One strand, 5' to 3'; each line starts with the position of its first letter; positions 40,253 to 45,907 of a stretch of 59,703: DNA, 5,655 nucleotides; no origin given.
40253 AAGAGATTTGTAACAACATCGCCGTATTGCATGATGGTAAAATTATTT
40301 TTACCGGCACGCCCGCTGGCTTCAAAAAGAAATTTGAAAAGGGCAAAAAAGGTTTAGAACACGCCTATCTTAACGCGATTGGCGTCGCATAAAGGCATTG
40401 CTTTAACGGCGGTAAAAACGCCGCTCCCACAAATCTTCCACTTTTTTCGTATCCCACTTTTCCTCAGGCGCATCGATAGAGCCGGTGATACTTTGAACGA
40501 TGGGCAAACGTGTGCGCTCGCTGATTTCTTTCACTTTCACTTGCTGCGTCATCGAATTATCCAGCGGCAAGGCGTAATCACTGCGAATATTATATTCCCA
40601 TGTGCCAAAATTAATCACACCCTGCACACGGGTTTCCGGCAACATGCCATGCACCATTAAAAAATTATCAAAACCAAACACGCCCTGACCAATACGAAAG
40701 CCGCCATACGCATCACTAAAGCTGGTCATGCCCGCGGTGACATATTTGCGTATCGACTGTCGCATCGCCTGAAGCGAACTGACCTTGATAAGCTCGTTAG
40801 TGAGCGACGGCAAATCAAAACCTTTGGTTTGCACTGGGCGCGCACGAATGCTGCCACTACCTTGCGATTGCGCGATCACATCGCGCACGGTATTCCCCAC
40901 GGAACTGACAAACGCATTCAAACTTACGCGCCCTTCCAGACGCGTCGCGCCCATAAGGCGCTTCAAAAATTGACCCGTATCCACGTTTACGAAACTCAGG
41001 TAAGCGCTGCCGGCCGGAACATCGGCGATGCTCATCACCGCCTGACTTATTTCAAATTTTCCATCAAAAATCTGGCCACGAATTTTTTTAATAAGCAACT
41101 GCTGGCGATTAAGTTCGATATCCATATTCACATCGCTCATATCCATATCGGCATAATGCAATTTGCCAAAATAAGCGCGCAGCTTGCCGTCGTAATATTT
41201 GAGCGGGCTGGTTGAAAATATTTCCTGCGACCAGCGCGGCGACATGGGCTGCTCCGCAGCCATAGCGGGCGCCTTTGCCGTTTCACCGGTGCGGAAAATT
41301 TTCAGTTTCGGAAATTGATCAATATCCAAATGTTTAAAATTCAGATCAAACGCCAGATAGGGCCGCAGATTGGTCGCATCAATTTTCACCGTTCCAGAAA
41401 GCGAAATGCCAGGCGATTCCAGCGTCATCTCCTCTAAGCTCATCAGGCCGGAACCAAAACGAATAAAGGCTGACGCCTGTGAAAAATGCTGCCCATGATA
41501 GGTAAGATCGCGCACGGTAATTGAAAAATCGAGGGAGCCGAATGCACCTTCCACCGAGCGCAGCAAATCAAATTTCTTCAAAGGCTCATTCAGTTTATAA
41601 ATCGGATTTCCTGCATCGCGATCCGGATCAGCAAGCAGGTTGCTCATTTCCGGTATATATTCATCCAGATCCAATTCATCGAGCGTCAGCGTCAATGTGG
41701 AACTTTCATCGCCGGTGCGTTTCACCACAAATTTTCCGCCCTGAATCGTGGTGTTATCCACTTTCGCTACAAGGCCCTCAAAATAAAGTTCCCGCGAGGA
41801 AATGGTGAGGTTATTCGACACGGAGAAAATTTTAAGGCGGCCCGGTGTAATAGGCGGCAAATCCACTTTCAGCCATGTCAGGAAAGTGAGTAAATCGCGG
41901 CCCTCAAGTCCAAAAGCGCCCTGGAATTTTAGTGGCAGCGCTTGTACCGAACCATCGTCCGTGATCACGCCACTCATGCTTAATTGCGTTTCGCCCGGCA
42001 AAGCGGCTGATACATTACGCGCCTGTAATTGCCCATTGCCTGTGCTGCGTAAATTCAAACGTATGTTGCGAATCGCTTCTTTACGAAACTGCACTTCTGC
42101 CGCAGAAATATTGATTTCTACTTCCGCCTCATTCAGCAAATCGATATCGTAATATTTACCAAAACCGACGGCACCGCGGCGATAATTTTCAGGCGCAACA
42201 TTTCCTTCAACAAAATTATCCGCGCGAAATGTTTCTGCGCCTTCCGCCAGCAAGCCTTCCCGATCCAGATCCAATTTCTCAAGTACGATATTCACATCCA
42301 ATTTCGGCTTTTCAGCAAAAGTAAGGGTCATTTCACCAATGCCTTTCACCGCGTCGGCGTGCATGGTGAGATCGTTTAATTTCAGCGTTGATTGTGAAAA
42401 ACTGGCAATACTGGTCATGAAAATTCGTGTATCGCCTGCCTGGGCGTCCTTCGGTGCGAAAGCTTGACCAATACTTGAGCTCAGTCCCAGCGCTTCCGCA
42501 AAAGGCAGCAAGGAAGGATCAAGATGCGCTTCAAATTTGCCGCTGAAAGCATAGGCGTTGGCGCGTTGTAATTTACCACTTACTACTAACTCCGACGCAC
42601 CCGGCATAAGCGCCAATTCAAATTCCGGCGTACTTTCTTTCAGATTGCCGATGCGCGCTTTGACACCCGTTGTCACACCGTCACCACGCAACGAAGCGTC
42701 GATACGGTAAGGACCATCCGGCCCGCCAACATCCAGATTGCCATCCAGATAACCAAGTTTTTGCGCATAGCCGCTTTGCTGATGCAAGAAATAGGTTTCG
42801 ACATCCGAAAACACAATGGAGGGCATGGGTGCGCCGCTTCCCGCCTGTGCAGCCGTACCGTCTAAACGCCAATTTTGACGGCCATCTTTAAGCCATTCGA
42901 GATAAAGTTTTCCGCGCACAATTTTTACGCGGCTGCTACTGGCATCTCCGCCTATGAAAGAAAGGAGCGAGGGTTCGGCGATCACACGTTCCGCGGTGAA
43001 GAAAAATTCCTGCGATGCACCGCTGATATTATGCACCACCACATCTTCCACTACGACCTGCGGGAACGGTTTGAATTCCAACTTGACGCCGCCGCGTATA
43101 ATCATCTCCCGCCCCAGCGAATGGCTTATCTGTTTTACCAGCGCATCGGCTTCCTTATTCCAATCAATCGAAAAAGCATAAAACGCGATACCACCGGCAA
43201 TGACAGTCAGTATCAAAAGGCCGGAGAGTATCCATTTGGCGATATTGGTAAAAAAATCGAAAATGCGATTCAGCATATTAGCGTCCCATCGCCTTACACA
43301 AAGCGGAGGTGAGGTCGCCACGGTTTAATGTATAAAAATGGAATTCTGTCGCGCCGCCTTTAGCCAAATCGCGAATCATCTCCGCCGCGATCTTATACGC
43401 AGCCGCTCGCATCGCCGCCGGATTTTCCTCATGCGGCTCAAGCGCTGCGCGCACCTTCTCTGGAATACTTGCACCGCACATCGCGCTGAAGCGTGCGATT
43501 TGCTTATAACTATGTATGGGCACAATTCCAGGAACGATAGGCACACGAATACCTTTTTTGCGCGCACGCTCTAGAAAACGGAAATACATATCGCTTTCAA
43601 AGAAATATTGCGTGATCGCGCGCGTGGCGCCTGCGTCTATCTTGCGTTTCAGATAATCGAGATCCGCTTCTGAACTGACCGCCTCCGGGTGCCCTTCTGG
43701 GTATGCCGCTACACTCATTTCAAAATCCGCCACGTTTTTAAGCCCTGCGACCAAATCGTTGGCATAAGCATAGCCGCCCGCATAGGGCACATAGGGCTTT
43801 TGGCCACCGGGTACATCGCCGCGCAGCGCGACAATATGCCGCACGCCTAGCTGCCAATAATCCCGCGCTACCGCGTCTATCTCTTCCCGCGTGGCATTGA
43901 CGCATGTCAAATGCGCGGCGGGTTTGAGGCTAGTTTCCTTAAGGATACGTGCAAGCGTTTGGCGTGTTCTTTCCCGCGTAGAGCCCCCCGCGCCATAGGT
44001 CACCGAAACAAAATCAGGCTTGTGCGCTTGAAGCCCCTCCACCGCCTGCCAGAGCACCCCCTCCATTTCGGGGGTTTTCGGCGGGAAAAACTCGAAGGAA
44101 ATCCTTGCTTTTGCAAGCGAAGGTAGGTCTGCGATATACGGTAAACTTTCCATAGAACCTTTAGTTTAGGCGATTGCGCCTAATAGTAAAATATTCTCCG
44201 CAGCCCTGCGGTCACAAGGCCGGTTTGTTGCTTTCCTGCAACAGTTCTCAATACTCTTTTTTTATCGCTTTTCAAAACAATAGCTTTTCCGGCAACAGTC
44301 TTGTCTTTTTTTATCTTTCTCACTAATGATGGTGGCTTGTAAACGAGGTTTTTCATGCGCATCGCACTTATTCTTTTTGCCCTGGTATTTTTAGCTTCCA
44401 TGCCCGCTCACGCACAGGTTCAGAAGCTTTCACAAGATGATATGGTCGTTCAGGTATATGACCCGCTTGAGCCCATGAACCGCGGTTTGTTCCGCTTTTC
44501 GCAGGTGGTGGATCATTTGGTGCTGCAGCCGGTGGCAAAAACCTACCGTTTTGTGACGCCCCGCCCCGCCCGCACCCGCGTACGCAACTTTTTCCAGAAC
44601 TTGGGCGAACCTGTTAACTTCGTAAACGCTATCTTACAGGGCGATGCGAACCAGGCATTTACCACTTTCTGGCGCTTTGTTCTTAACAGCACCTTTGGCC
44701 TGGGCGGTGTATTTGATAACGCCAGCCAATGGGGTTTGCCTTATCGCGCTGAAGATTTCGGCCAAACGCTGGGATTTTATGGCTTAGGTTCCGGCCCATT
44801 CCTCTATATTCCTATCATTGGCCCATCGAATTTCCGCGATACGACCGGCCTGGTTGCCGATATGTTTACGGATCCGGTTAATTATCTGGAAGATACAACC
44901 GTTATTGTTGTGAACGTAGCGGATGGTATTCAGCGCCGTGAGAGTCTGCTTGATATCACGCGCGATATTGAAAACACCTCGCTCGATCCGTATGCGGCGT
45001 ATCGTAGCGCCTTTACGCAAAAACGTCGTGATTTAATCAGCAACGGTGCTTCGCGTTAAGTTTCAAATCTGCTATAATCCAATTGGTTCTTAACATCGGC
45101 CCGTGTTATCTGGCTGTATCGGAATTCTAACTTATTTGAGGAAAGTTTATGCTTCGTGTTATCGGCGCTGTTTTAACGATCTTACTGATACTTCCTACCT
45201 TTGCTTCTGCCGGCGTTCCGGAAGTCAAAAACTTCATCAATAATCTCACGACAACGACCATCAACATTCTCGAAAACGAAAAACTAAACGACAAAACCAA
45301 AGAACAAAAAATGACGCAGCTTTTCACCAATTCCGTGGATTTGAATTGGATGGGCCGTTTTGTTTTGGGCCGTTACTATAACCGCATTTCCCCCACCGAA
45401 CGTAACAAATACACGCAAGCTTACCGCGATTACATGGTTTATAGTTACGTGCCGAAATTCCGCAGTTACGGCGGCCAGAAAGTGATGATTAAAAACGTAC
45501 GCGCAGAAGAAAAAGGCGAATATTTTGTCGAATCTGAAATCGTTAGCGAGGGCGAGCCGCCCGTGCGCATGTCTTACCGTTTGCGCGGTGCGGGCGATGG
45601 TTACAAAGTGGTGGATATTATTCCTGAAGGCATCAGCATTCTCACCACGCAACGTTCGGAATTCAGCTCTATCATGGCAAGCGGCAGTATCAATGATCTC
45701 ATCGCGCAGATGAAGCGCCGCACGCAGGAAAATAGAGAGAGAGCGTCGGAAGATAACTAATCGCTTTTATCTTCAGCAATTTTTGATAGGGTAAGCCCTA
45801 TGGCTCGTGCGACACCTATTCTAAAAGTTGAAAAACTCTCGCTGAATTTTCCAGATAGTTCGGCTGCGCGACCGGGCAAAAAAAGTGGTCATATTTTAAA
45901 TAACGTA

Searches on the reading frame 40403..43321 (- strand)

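Call 3: search_protein_families(library=pfam, proteins=[window:40403-43321:-], max_evalue=0.01)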
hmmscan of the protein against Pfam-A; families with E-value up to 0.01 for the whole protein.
window:40403-43321:- (972 aa): 2 families
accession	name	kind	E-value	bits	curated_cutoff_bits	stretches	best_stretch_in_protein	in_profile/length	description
PF05170.20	AsmA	-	4.2e-27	95.7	29.8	2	26-160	6-136/607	AsmA family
PF11739.14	YdbH-like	-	1.3e-05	24.7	26.3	0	397-552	514-654/893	Intermembrane phospholipid transport protein YdbH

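Call 4: search_protein_families(library=ncbifam, proteins=[window:40403-43321:-], max_evalue=0.01)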
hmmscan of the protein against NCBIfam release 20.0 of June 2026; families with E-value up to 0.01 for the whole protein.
window:40403-43321:- (972 aa): 1 family
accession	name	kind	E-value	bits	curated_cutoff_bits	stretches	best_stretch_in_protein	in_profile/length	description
NF008091.0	PRK10833.1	equivalog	1.5e-25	89.8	412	2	585-855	211-485/618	outer membrane assembly protein AsmA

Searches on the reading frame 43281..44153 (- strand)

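Call 65: search_protein_families(library=pfam, proteins=[window:43281-44153:-], max_evalue=0.01)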
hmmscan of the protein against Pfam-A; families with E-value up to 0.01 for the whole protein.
window:43281-44153:- (291 aa): 1 family
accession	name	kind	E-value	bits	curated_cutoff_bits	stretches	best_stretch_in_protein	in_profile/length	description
PF02219.23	MTHFR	-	8e-95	317.9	24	1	14-290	9-287/287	Methylenetetrahydrofolate reductase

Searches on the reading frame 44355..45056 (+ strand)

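Call 65: search_protein_families(library=pfam, proteins=[window:44355-45056:+], max_evalue=0.01)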
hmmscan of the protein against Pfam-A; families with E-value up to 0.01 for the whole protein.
window:44355-45056:+ (234 aa): 1 family
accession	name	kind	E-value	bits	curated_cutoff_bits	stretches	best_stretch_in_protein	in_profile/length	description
PF04333.18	MlaA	-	9.8e-73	244.4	25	1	35-225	2-193/195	MlaA lipoprotein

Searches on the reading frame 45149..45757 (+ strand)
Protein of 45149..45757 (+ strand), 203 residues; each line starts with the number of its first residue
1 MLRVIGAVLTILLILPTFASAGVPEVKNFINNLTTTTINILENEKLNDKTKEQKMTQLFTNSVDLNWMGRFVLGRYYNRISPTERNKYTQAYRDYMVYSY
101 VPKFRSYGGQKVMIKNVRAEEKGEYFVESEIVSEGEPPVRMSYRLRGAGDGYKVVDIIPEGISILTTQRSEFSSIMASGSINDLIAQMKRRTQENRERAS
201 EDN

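Call 83: search_protein_families(library=pfam, proteins=[window:45149-45757:+], max_evalue=0.00001)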
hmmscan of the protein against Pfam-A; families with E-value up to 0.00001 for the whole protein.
window:45149-45757:+ (203 aa): 1 family
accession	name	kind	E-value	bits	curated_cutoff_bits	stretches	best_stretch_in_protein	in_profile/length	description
PF05494.18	MlaC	-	3.2e-41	141.3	26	1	32-189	2-165/166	MlaC protein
